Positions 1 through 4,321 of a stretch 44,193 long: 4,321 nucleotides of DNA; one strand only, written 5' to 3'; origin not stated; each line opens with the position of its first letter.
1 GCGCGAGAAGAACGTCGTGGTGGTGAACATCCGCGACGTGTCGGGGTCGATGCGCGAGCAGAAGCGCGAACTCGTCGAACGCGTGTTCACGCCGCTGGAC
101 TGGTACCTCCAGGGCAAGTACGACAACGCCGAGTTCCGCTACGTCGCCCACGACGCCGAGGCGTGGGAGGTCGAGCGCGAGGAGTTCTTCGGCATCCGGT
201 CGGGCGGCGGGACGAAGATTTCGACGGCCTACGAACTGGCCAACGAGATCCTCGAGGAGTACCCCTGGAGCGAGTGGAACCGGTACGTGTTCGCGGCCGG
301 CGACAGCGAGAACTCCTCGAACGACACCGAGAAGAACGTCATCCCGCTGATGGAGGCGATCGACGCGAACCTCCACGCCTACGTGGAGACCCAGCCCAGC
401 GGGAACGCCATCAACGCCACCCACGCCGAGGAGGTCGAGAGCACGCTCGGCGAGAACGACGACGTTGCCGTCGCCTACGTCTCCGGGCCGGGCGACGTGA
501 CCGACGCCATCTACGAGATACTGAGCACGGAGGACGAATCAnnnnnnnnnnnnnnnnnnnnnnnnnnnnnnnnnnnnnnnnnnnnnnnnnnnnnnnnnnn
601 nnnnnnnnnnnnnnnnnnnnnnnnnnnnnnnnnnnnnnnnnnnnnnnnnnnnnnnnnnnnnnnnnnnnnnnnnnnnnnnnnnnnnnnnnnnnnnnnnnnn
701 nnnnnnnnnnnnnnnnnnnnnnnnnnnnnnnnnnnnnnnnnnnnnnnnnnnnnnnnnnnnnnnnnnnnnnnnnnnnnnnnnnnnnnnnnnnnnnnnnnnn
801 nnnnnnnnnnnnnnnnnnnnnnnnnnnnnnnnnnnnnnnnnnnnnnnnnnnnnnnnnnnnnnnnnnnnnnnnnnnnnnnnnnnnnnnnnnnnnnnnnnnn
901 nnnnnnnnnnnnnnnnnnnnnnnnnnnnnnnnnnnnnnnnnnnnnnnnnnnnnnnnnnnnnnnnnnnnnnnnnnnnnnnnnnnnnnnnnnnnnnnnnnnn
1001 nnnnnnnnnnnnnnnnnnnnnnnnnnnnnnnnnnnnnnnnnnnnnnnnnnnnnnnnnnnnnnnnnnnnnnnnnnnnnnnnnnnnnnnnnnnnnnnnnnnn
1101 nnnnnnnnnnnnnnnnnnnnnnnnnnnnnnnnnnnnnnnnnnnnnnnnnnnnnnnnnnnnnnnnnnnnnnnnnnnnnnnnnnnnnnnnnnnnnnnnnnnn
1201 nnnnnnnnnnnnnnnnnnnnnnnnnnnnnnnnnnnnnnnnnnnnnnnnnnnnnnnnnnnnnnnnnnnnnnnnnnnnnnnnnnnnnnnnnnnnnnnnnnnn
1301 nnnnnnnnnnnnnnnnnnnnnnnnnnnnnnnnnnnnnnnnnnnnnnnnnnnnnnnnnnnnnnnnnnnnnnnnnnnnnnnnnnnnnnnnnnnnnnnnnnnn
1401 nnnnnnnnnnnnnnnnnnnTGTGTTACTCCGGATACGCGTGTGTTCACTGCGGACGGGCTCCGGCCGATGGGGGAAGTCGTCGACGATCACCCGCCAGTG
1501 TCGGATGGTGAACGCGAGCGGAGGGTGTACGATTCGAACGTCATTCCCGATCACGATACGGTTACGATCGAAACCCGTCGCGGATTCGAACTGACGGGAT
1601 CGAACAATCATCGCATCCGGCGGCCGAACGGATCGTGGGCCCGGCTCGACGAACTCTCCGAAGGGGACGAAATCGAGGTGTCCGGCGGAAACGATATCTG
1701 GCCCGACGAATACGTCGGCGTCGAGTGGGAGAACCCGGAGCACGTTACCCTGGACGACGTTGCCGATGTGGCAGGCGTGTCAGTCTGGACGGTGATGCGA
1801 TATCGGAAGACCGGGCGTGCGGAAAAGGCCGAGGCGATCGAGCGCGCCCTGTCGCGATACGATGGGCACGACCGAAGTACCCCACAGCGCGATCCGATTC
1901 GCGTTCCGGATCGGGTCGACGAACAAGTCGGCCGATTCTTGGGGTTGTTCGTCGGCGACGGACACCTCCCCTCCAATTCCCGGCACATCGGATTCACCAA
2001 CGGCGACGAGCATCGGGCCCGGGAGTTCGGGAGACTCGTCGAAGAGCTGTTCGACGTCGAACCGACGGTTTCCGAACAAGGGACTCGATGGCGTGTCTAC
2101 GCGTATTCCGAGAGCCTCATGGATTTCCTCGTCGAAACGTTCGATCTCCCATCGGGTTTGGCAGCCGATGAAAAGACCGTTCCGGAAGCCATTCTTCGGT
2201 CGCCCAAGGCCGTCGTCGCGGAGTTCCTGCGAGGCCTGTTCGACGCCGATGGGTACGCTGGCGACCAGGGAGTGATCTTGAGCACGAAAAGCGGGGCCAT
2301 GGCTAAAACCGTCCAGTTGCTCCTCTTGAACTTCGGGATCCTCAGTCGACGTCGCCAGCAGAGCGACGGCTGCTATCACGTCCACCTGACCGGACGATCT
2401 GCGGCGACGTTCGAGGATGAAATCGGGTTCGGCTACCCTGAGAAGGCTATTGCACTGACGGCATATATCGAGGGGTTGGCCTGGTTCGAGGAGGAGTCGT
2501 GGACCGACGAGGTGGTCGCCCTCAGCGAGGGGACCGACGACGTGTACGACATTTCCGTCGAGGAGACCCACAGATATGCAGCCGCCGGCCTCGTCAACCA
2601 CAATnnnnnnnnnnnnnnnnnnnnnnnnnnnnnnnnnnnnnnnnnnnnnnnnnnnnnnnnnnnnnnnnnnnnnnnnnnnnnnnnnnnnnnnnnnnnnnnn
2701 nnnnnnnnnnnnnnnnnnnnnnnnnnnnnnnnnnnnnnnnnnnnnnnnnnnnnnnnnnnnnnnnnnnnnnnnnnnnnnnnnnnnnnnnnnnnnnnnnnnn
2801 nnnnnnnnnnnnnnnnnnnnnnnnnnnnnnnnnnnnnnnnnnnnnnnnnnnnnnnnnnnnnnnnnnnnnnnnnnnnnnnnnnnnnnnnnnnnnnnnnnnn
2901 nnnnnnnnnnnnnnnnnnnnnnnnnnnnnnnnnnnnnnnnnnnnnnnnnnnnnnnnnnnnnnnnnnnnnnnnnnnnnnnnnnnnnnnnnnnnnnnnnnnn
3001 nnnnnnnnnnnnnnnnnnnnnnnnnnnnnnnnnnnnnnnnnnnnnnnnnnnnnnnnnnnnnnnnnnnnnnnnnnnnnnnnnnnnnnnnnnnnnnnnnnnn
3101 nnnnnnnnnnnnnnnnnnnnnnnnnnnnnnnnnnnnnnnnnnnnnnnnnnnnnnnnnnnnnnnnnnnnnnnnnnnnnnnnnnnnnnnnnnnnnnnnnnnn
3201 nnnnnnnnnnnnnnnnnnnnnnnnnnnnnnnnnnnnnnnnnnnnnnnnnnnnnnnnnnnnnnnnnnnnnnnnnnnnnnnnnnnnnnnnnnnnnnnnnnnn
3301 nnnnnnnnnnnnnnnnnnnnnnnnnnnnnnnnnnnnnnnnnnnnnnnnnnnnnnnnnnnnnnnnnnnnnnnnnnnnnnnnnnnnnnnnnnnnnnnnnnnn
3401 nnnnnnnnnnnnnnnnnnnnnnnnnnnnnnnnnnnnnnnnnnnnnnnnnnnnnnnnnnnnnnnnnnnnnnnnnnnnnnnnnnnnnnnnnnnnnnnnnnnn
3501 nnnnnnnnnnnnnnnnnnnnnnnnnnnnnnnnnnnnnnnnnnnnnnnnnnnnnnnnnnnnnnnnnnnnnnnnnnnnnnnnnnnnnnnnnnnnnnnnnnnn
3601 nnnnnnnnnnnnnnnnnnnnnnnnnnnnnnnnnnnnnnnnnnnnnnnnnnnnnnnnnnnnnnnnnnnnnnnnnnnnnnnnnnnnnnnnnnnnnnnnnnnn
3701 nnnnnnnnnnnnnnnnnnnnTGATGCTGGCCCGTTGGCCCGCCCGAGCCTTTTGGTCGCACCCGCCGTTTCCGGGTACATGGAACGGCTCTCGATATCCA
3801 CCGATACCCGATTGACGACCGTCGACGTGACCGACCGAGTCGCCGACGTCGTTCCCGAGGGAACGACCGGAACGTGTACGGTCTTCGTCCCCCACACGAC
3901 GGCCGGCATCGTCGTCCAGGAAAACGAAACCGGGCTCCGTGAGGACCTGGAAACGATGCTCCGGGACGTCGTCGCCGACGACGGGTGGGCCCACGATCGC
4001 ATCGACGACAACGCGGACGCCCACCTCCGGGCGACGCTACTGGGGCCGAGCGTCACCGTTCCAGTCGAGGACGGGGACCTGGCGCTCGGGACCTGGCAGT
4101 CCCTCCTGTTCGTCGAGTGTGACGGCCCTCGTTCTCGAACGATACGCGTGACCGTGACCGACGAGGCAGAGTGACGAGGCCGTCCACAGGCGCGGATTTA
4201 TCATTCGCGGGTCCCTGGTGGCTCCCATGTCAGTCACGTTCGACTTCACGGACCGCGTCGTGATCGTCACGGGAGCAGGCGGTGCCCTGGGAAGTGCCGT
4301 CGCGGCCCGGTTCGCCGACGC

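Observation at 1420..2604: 395-aa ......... intein splitting the conserved MNEGWA/SYWE motif of SpoVR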

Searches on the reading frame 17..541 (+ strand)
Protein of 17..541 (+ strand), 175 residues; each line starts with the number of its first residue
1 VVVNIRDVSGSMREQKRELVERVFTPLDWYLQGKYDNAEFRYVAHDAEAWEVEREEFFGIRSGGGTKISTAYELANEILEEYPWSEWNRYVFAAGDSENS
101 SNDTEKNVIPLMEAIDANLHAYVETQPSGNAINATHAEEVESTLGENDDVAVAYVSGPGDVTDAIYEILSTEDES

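Call 35: search_protein_families(library=pfam, proteins=[window:17-541:+], max_evalue=0.001)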
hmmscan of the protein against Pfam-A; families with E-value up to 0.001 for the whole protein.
window:17-541:+ (175 aa): 1 family
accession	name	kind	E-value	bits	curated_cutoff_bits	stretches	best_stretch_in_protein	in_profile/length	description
PF04285.18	DUF444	-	2.1e-59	202.1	27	1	2-172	247-418/418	Protein of unknown function (DUF444)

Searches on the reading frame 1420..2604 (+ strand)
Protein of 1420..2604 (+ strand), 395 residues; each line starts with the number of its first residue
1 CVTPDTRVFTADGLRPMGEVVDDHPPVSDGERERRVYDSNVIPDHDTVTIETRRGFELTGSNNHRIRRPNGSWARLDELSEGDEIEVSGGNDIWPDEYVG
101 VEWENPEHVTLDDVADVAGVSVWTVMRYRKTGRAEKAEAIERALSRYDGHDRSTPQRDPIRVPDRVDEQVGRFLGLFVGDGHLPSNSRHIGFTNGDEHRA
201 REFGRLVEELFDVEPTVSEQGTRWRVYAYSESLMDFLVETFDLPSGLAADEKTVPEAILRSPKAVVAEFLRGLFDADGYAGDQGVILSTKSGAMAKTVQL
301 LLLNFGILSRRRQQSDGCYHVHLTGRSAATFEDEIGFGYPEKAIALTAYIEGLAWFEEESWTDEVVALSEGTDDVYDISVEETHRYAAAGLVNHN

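Call 4: search_protein_families(library=pfam, proteins=[window:1420-2604:+], max_evalue=0.01)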
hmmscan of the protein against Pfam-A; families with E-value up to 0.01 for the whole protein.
window:1420-2604:+ (395 aa): 3 families
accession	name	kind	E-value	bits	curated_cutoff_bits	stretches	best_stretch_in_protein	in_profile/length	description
PF14528.11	LAGLIDADG_3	-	7.1e-23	81.1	22.5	2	265-336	2-82/82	LAGLIDADG-like domain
PF14890.11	Intein_splicing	-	2.7e-08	34.2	35.8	1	47-395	50-155/155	Intein splicing domain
PF00356.27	LacI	-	0.0018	18.5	27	1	110-128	1-19/46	Bacterial regulatory proteins, lacI family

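Call 5: search_protein_families(library=ncbifam, proteins=[window:1420-2604:+], max_evalue=0.01)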
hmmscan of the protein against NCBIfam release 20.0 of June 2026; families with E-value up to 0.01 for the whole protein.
window:1420-2604:+ (395 aa): 14 families
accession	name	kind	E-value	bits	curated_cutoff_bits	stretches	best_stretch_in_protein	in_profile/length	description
NF003157.0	PRK04132.1-2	equivalog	4e-18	64.7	1103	1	166-343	168-349/864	replication factor C small subunit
NF038098.1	GyrA_w_intein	exception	2.7e-17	62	1850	1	245-365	315-440/1232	intein-containing DNA gyrase subunit A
NF006207.0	PRK08332.1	equivalog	3.1e-16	57.8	2400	1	166-395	1001-1241/1684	vitamin B12-dependent ribonucleotide reductase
NF005852.0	PRK07773.1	equivalog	2.8e-15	55.7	780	1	246-343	592-702/886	replicative DNA helicase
NF011287.0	PRK14698.1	equivalog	1.4e-13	49.8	1238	1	157-326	380-551/1017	V-type ATP synthase subunit A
NF011491.0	PRK14898.1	equivalog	3.9e-13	48.4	783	1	154-353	227-425/860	DNA-directed RNA polymerase subunit A''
NF003159.0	PRK04132.1-4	equivalog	9.4e-13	47.1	999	1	168-342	178-337/852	replication factor C small subunit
NF011418.0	PRK14845.1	equivalog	1.5e-10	39.5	756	1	229-351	196-313/1049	translation initiation factor IF-2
NF038162.1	RtcB_rel_intein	exception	3.9e-06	25.1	1150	1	34-278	137-366/961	intein-containing RtcB family protein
TIGR01445.1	intein_Nterm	domain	8.5e-06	26.7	24.5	1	1-66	1-81/83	intein N-terminal splicing region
NF045703.1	rSAM_Tes_intein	exception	1.7e-05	22.8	1700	1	165-310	366-511/1040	tetraether lipid synthase Tes, intein-containing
NF011303.0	PRK14715.1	equivalog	0.00026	18.2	1585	1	172-309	1122-1260/1627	DNA-directed DNA polymerase II large subunit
NF003158.0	PRK04132.1-3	equivalog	0.00056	17.1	1750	1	167-345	179-336/1437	replication factor C small subunit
TIGR01443.1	intein_Cterm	domain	0.00092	19.4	15.6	1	374-395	1-23/24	intein C-terminal splicing region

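Call 31: search_solved_structures(query=window:1420-2604:+, max_evalue=0.001, show_alignments=1)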
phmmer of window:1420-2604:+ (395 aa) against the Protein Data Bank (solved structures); distinct sequences matched with E-value up to 0.001: 4.
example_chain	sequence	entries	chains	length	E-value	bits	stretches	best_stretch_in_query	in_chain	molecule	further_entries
7qsu_A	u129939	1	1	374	8.4e-13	51.2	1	159-387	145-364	V-ATPase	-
7qss_A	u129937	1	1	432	4.7e-12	48.7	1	159-326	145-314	V-type ATP synthase alpha chain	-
2cw7_A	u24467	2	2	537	3.7e-10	42.5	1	165-324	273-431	Endonuclease PI-PkoII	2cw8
4o1r_A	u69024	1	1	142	0.00025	23.3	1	48-109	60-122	Replicative DNA helicase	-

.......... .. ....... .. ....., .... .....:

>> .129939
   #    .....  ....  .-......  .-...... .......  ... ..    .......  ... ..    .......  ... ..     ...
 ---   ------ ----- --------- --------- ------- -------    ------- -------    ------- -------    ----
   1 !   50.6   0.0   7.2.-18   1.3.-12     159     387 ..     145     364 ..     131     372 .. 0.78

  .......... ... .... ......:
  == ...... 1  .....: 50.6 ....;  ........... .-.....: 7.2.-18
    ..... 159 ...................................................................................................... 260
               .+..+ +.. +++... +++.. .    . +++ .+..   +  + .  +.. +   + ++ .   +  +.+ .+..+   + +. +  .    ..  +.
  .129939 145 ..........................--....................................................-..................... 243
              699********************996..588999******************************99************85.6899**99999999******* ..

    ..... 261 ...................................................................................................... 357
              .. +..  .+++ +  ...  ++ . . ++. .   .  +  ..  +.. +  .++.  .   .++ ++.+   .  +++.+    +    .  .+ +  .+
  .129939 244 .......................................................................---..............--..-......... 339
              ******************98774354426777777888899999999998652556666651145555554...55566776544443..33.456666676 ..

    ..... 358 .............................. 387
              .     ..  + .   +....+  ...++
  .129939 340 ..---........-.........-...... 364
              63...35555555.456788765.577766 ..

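Call 40: predict_structure(alignment_id=A2)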
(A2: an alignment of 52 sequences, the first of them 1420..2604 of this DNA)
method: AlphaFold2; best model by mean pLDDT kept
length: 395 residues; sequences in the alignment: 52
mean_pLDDT: 91.6   pTM: 0.88
mean pLDDT of the five models: 91.6, 91.2, 91.3, 90.1, 88.9
residues with pLDDT >= 90: 296; 70-90: 82; 50-70: 11; < 50: 6
segments of 3 or more residues with pLDDT < 50: 150-155
pLDDT, mean of each block of 10 residues (from residue 1): 95 97 95 95 97 96 94 95 94 95 80 84 86 86 71 57 97 97 82 95 98 95 93 91 83 94 99 97 95 96 97 93 96 97 96 82 97 96 92 87
secondary structure, 60 per line:
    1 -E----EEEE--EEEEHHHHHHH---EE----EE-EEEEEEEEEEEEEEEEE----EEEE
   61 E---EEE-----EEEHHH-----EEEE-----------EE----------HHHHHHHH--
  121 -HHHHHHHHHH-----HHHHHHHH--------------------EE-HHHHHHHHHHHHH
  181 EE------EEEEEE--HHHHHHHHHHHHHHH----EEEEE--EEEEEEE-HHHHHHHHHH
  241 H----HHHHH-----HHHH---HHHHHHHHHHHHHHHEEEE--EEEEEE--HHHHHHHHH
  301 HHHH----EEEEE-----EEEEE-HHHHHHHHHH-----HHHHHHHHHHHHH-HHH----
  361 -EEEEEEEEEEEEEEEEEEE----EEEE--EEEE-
elements in order: E7-10 E13-16 H17-23 E36-52 E57-61 E65-67 E73-75 E84-87 H111-118 H122-131 H137-144 H168-180 E189-194 H197-211 E216-220 E223-229 H231-241 H246-250 H256-259 H263-277 E278-281 E284-289 H292-304 E309-313 E319-323 H325-334 H340-352 E362-380 E385-388 E391-394

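Call 42: fold_search(model_id=the predicted structure, library=pdb)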
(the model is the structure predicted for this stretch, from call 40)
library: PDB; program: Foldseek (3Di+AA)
matches with E <= 10: 683; with E <= 0.001: 94
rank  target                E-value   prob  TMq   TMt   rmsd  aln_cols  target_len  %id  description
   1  7qss                  2.1e-24  1.00  0.65  0.60  10.0       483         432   19  Crystal structure of homing endonuclease-associated TliVMA intein (C1A) (released 2022-03-30)
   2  7qsu                  3.2e-24  1.00  0.64  0.68   5.7       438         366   20  Crystal structure of homing endonuclease-associated TliVMA intein (C1A, d333-339) (released 2022-03-30)
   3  7qst                  4.4e-20  1.00  0.62  0.67   7.9       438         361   18  Crystal structure of homing endonuclease-associated PhoVMA intein (C1A) (released 2022-03-30)
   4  2cw7                  7.2e-19  1.00  0.57  0.43  14.1       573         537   17  Crystal structure of intein homing endonuclease II (released 2006-04-18)
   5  1dq3                  2.7e-17  1.00  0.58  0.51   8.2       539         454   13  CRYSTAL STRUCTURE OF AN ARCHAEAL INTEIN-ENCODED HOMING ENDONUCLEASE PI-PFUI (released 2000-07-05)
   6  1ef0_A                9.5e-15  1.00  0.46  0.43  27.2       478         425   17  CRYSTAL STRUCTURE OF PI-SCEI MINIPRECURSOR (released 2000-06-07)
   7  1vde_A                3.6e-14  1.00  0.48  0.45  27.5       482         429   14  PI-SCEI, A HOMING ENDONUCLEASE WITH PROTEIN SPLICING ACTIVITY (released 1998-04-08)
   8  1vde_B                3.8e-14  1.00  0.49  0.46  27.0       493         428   14  PI-SCEI, A HOMING ENDONUCLEASE WITH PROTEIN SPLICING ACTIVITY (released 1998-04-08)
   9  1lws_A                9.7e-14  1.00  0.44  0.41  28.2       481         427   16  Crystal structure of the intein homing endonuclease PI-SceI bound to its recognition sequence (released 2002-09-27)
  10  1jva_B                2.3e-13  1.00  0.47  0.44  29.1       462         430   17  CRYSTAL STRUCTURE OF THE VMA1-DERIVED ENDONUCLEASE BEARING THE N AND C EXTEIN PROPEPTIDES (released 2002-08-29)
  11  1jva_A                5.6e-13  1.00  0.47  0.44  27.8       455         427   16  CRYSTAL STRUCTURE OF THE VMA1-DERIVED ENDONUCLEASE BEARING THE N AND C EXTEIN PROPEPTIDES (released 2002-08-29)
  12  1um2_B                1.5e-12  1.00  0.47  0.45  28.9       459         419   16  Crystal Structure of the Vma1-Derived Endonuclease with the Ligated Extein Segment (released 2004-09-22)
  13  1um2_A                4.0e-12  1.00  0.50  0.48  28.4       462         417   15  Crystal Structure of the Vma1-Derived Endonuclease with the Ligated Extein Segment (released 2004-09-22)
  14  1lwt_A                1.2e-11  1.00  0.48  0.43  29.4       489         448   17  Crystal structure of the intein homing endonuclease PI-SceI bound to its substrate DNA (Ca2+ free) (released 2002-09-27)
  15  1dfa                  1.6e-10  1.00  0.41  0.40  23.9       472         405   15  CRYSTAL STRUCTURE OF PI-SCEI IN C2 SPACE GROUP (released 1999-12-08)
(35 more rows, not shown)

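Call 79: search_protein_representatives(protein=window:1420-2604:+)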
Query: 395 residues. Proteins with E-value up to 0.001 (for the whole library): 6168; up to 1e-10: 1908; up to 1e-30: 98. The best 150 are listed.
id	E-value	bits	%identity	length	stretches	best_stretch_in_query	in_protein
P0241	5.7e-193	657.6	72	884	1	1-395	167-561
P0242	9.2e-174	594.4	72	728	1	19-395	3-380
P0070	1.5e-161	554.2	65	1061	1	1-395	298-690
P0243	3.7e-138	477.2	67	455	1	83-395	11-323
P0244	5.1e-107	374.6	48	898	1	1-395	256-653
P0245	4.4e-105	368.3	47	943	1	1-395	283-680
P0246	3.9e-99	348.7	47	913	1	1-395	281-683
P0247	2.1e-94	333.1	44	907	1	1-395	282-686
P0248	3.4e-94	332.4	48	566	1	1-395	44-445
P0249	9.5e-89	314.5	49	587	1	50-395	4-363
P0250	7.6e-88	311.5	35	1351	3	1-395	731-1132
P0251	5.7e-83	295.4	40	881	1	1-395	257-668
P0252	1.3e-81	290.9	42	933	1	1-395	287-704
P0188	1.1e-80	287.9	43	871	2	153-395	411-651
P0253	2.7e-79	283.4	44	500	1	7-339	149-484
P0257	7.6e-71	255.5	32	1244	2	2-395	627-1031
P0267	2.2e-56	207.9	37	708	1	1-395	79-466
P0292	8.3e-41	156.6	31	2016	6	1-393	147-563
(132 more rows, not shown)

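Call 80: search_protein_families(library=pfam, proteins=[P0250, P0257, P0267, P0292], max_evalue=0.00001)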
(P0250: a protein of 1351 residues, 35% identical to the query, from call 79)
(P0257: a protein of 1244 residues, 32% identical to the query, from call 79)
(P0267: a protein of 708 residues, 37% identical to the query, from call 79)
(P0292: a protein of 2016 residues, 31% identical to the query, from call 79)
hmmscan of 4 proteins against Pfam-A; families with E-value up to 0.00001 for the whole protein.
P0250 (1351 aa): 4 families
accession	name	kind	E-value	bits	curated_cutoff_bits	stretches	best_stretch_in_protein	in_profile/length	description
PF04293.20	SpoVR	-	8.2e-92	308.5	27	3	536-741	81-279/407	SpoVR like protein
PF14528.11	LAGLIDADG_3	-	6.1e-36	123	22.5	2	332-407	1-82/82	LAGLIDADG-like domain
PF14890.11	Intein_splicing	-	3.1e-21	76.2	35.8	2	762-1132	32-155/155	Intein splicing domain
PF24755.2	SpoVR_C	-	2.7e-06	27.8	27.6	1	1279-1331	1-54/55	SpoVR-like C-terminal domain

P0257 (1244 aa): 6 families
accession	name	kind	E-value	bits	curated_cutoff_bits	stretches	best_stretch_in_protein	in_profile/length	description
PF04293.20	SpoVR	-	2.1e-86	290.7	27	3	470-649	105-290/407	SpoVR like protein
PF14528.11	LAGLIDADG_3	-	1.1e-35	122.2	22.5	2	341-412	4-79/82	LAGLIDADG-like domain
PF14890.11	Intein_splicing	-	3.3e-24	85.9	35.8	2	667-1031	42-155/155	Intein splicing domain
PF14527.11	LAGLIDADG_WhiA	-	7.1e-09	36.1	23.2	0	342-393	3-57/93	WhiA LAGLIDADG-like domain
PF05204.19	Hom_end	-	5.8e-08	33.3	21.1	0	344-416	18-99/110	Homing endonuclease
PF13403.11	Hint_2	-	3.3e-07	31.2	28.4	1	105-180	2-91/147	Hint domain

P0267 (708 aa): 4 families
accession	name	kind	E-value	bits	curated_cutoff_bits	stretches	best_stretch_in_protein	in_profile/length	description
PF04293.20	SpoVR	-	4.8e-62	210.4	27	2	467-611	269-405/407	SpoVR like protein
PF14528.11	LAGLIDADG_3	-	2.4e-10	41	22.5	1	331-400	2-80/82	LAGLIDADG-like domain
PF14890.11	Intein_splicing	-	6.8e-09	36.1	35.8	1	94-466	11-155/155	Intein splicing domain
PF24755.2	SpoVR_C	-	1.3e-07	31.9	27.6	1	614-664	1-52/55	SpoVR-like C-terminal domain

P0292 (2016 aa): 7 families
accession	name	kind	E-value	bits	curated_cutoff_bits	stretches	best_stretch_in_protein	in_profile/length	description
PF02867.20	Ribonuc_red_lgC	-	1.7e-106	357.4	23.9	2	564-1317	1-406/523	Ribonucleotide reductase, barrel domain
PF14528.11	LAGLIDADG_3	-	2.7e-45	153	22.5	3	979-1074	2-82/82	LAGLIDADG-like domain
PF14890.11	Intein_splicing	-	1.4e-39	135.8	35.8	3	786-1135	10-155/155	Intein splicing domain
PF12637.14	TSCPD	-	4.2e-14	53.1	22.8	1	1857-1951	13-87/88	TSCPD domain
PF13403.11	Hint_2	-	4.3e-09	37.3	28.4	0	147-251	2-111/147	Hint domain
PF00317.26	Ribonuc_red_lgN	-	8.1e-09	35.9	28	1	83-140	22-76/77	Ribonucleotide reductase, all-alpha domain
PF14527.11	LAGLIDADG_WhiA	-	5.2e-06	26.9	23.2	0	981-1035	2-56/93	WhiA LAGLIDADG-like domain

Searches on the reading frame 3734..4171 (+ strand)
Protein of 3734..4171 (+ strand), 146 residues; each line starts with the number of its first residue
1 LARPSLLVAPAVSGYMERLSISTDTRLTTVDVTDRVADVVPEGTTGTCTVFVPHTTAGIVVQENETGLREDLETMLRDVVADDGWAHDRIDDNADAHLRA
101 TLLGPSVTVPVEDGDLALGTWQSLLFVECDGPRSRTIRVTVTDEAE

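Call 35: search_protein_families(library=pfam, proteins=[window:3734-4171:+], max_evalue=0.001)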
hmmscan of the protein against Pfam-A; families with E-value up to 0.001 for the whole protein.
window:3734-4171:+ (146 aa): 1 family
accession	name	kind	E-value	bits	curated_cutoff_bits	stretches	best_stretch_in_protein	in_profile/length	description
PF01894.22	UPF0047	-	8.4e-37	126.3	27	1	31-141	1-117/117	Uncharacterised protein family UPF0047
